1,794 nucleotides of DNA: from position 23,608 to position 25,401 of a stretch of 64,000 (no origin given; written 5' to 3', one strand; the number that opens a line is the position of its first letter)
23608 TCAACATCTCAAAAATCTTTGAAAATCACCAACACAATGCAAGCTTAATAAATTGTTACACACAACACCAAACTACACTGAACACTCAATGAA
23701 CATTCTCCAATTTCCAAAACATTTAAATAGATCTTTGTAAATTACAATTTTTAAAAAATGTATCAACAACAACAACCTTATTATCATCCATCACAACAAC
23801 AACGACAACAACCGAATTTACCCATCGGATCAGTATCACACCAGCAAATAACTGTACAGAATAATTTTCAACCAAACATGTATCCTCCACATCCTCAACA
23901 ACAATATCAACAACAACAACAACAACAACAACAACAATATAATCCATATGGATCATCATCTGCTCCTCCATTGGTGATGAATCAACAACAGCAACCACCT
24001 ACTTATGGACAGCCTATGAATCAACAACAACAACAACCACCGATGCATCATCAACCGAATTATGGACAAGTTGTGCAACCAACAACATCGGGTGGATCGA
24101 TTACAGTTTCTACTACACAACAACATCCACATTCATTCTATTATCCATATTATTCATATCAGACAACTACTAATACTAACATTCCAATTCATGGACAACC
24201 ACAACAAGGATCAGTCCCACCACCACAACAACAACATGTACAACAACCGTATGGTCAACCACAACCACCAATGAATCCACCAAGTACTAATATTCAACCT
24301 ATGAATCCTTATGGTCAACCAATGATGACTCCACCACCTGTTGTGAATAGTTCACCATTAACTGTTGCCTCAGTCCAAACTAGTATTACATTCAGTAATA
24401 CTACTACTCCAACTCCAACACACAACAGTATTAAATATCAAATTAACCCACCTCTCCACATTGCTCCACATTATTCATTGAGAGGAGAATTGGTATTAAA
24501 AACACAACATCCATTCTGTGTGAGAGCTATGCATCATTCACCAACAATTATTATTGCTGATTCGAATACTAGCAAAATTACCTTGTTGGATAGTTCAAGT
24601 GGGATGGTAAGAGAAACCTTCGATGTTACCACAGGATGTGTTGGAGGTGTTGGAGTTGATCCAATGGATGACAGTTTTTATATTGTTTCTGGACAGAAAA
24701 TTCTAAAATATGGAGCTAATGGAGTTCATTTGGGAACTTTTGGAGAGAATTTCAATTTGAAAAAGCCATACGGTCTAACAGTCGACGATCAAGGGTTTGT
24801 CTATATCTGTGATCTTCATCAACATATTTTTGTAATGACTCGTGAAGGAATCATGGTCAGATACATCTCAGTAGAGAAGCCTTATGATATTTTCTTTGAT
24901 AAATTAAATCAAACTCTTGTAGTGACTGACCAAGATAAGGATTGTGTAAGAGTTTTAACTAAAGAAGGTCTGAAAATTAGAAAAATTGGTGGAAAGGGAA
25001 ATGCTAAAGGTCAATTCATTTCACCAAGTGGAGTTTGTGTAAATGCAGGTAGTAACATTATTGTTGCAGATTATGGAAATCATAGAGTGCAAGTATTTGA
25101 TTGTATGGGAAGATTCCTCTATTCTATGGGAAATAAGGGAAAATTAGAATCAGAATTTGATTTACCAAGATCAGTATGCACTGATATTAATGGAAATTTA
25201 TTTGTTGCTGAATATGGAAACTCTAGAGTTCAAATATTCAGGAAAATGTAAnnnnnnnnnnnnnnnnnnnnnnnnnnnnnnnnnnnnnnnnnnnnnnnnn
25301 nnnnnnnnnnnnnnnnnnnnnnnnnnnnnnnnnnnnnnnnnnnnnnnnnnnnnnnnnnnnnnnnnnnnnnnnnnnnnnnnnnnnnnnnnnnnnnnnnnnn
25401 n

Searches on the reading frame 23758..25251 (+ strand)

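Call 55: search_protein_families(library=pfam, proteins=[window:23758-25251:+], max_evalue=0.001)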
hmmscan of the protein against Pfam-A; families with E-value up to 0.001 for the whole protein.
window:23758-25251:+ (497 aa): 4 families
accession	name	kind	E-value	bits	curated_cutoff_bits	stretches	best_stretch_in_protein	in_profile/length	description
PF01436.27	NHL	-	1.1e-17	63.6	20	2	422-447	3-28/28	NHL repeat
PF06739.17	SBBP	-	3.6e-05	24.1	20.5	0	330-351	8-29/38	Beta-propeller repeat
PF08450.18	SGL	-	0.0003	20.9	26.3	0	415-453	183-216/246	SMP-30/Gluconolactonase/LRE-like region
PF25021.1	TEN_NHL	-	0.00044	19.8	27.1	0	326-368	133-174/357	Teneurin NHL domain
